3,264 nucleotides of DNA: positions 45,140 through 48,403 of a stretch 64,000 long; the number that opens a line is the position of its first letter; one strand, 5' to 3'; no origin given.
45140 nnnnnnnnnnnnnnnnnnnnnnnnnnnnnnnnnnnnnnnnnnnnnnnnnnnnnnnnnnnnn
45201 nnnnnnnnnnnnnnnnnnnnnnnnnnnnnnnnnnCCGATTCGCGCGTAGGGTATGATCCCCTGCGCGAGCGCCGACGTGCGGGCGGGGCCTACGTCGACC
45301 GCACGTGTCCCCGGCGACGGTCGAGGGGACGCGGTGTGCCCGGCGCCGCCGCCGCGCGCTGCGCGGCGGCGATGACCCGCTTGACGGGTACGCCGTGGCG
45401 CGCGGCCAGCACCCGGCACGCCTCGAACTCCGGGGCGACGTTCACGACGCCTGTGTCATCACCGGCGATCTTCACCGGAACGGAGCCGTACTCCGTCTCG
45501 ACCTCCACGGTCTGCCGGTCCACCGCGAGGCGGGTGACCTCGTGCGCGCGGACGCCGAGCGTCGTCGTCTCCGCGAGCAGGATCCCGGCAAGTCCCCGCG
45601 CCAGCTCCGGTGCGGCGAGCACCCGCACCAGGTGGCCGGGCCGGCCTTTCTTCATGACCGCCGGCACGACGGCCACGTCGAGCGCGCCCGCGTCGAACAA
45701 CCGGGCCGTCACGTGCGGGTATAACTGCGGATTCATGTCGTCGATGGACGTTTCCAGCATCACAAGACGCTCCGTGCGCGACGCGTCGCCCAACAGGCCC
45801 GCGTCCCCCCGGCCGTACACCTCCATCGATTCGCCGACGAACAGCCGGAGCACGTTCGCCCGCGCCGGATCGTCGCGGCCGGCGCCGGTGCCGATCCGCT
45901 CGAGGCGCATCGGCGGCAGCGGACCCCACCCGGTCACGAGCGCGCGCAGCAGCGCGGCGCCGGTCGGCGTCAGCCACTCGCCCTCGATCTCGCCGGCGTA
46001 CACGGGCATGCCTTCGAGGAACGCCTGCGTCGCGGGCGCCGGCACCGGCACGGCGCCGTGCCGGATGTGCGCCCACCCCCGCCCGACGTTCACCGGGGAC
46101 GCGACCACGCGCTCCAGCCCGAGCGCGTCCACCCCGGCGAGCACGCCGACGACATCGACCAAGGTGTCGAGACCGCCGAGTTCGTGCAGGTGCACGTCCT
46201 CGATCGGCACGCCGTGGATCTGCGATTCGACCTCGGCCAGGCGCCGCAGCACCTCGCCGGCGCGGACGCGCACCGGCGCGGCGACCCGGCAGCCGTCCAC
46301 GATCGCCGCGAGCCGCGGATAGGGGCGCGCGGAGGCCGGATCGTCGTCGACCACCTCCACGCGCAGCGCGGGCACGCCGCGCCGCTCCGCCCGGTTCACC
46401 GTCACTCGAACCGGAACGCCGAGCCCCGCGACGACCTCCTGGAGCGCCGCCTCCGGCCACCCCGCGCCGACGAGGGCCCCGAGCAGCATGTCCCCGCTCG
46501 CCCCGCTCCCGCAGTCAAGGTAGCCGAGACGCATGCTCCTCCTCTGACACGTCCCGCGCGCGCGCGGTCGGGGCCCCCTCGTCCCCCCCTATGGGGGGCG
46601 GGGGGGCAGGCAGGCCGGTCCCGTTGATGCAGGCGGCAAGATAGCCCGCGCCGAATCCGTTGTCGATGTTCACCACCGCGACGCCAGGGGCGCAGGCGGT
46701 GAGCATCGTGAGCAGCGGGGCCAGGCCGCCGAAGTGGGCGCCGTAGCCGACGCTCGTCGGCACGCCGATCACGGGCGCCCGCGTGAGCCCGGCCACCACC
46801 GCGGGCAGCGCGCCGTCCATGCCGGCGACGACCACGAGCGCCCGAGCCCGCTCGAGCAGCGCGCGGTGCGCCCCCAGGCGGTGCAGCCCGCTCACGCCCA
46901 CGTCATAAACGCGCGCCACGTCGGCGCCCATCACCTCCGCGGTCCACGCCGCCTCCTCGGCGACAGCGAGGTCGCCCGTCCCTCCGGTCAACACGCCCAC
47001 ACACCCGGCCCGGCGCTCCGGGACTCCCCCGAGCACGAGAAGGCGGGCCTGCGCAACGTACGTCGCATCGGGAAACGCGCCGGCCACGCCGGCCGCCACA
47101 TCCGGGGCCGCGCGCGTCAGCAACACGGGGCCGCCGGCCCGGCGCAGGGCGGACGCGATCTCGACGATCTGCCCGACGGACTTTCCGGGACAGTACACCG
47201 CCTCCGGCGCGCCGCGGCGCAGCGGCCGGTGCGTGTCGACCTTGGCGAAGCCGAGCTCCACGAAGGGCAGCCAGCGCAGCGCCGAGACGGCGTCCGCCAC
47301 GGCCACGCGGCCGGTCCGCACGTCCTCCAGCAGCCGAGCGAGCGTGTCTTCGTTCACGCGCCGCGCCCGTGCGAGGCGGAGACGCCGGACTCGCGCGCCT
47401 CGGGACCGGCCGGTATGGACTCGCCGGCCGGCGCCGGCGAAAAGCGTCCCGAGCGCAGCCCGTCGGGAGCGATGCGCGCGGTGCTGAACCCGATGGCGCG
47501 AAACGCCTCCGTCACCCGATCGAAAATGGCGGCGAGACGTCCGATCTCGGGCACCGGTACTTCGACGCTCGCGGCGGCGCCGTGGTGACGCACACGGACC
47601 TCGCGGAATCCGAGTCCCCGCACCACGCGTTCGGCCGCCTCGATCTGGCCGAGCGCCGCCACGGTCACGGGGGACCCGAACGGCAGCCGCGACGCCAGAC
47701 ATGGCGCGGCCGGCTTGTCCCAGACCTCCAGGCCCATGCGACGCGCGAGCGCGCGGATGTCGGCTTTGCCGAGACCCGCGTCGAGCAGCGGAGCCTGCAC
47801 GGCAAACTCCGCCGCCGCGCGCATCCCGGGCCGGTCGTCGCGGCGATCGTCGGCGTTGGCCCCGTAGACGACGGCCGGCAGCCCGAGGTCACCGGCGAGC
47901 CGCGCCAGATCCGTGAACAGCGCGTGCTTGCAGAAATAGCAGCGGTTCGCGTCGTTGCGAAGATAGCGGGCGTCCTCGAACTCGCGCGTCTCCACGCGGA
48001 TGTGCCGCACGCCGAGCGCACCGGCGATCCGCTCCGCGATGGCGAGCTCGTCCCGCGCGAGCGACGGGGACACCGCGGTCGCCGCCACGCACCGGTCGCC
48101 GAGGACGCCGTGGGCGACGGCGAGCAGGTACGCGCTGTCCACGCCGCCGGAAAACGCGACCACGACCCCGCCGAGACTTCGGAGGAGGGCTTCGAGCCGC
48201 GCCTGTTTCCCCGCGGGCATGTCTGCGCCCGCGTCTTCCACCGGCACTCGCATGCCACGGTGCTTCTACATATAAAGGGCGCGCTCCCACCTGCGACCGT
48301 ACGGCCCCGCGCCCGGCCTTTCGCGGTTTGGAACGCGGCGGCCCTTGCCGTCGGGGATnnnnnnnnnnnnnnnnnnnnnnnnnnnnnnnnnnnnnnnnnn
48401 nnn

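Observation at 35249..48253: LarA homolog embedded in a sugar-acid catabolic operon, with the nickel-pincer cofactor genes larE-larB-larC directly upstream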

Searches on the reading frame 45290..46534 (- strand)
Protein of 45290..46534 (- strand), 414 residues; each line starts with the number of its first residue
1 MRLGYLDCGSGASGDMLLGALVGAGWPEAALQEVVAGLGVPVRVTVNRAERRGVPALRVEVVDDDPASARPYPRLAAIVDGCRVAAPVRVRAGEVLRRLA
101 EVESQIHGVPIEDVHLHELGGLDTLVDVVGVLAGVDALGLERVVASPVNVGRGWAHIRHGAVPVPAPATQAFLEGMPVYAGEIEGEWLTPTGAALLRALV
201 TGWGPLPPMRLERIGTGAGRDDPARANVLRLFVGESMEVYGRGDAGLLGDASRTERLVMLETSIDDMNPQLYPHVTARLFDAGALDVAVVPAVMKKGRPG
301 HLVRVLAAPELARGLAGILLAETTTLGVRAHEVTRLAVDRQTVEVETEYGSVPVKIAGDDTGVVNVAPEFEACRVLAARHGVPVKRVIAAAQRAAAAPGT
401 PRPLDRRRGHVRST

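Call 7: search_protein_families(library=pfam, proteins=[window:45290-46534:-], max_evalue=0.001)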
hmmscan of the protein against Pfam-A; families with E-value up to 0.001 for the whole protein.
window:45290-46534:- (414 aa): 1 family
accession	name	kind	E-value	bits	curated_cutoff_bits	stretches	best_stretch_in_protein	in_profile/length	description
PF01969.22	Ni_insertion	-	1.5e-125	419.7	22.1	1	5-387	2-374/375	Nickel insertion protein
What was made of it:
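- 45290..46534 (-): larC, the nickel insertase, with LarC1 and LarC2 fused in one ORF. Pfam Ni_insertion at 420 bits (call 7).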

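Call 10: search_protein_families(library=ncbifam, proteins=[window:45290-46534:-], max_evalue=0.001)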
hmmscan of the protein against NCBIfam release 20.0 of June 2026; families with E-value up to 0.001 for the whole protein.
window:45290-46534:- (414 aa): 2 families
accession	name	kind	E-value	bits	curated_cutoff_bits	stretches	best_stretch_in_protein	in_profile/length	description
TIGR00299.2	nickel_LarC1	equivalog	6.1e-53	179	90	1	72-233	3-165/165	nickel pincer cofactor biosynthesis protein LarC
NF052512.1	nickel_LarC2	equivalog_domain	8.6e-42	142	50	1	258-374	2-118/118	nickel pincer cofactor biosynthesis protein LarC2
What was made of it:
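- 45290..46534 (-): TIGR00299 at 179 bits and NF052512 at 142 bits (call 10).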

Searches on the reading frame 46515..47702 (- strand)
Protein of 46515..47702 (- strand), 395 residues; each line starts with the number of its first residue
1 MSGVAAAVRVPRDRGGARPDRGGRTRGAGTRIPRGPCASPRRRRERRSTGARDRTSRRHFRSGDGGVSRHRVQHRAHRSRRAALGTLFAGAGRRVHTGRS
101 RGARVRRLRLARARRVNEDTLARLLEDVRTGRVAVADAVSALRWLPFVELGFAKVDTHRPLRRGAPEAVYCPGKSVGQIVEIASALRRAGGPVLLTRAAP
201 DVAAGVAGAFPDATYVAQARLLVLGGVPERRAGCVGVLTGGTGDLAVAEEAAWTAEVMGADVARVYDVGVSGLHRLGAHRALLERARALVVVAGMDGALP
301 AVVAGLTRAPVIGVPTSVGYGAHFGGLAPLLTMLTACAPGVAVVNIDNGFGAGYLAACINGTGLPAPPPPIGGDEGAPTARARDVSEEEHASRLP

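Call 7: search_protein_families(library=pfam, proteins=[window:46515-47702:-], max_evalue=0.001)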
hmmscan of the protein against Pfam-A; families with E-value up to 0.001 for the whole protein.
window:46515-47702:- (395 aa): 1 family
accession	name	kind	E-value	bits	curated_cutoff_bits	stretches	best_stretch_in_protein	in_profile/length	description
PF00731.26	AIRC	-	4.5e-14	52.6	30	1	235-362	2-129/148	AIR carboxylase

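Call 10: search_protein_families(library=ncbifam, proteins=[window:46515-47702:-], max_evalue=0.001)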
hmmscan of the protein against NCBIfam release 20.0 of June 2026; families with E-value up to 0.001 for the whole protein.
window:46515-47702:- (395 aa): 2 families
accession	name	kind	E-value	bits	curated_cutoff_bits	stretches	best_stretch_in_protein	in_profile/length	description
NF033503.1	LarB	equivalog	5.3e-77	258.2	175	1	155-360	1-207/209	nickel pincer cofactor biosynthesis protein LarB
TIGR01162.1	purE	equivalog_domain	2.1e-09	37.1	149.6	1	235-361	1-127/156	5-(carboxyamino)imidazole ribonucleotide mutase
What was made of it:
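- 46515..47357 (-): larB, the NaAD carboxylase/hydrolase of the cofactor pathway. Its GTG start overlaps the larE stop. NF033503 LarB at 258 bits, cut-off 175 (call 10).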

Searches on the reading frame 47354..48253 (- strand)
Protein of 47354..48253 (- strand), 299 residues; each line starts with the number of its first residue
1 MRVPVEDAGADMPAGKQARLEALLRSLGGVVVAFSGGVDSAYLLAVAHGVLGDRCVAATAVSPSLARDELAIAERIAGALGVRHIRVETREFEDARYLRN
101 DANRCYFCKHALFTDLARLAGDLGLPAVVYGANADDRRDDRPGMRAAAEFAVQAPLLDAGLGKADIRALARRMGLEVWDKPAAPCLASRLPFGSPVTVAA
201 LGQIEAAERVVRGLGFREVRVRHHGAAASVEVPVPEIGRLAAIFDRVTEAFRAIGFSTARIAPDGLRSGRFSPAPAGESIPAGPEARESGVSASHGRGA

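Call 7: search_protein_families(library=pfam, proteins=[window:47354-48253:-], max_evalue=0.001)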
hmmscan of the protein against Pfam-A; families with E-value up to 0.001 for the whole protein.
window:47354-48253:- (299 aa): 2 families
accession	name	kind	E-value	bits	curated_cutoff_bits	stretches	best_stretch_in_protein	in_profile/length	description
PF00733.27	Asn_synthase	-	4e-06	27.2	21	1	24-96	14-86/354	Asparagine synthase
PF06508.19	QueC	-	5.3e-05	23.2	22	0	30-92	2-63/210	Queuosine biosynthesis protein QueC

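Call 10: search_protein_families(library=ncbifam, proteins=[window:47354-48253:-], max_evalue=0.001)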
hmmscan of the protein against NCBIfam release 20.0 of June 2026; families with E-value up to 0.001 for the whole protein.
window:47354-48253:- (299 aa): 6 families
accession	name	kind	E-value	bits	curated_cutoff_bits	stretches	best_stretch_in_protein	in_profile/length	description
TIGR00268.2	TIGR00268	equivalog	4e-88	295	150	1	16-271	2-258/259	ATP-dependent sacrificial sulfur transferase LarE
TIGR00364.1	TIGR00364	equivalog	1.8e-05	24.4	150.3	1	31-90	2-60/201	7-cyano-7-deazaguanine synthase QueC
NF002048.0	PRK00876.1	subfamily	4.2e-05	22.5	313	1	28-88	38-99/330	NAD(+) synthase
TIGR03573.1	WbuX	subfamily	5e-05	22.9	203.2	1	30-135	63-172/344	N-acetyl sugar amidotransferase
NF010587.0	PRK13980.1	equivalog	7.2e-05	22.1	255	1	28-93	32-98/267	NAD+ synthase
NF010588.0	PRK13981.1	equivalog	0.00026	19.5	479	1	29-91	287-350/546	NAD+ synthase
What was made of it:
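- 47354..48253 (-): larE, the ATP-dependent sulfur insertase of nickel-pincer cofactor synthesis. It carries SGGVDS and the CXXC-C motif (C105, C108, C185). TIGR00268 at 295 bits, cut-off 150 (call 10).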
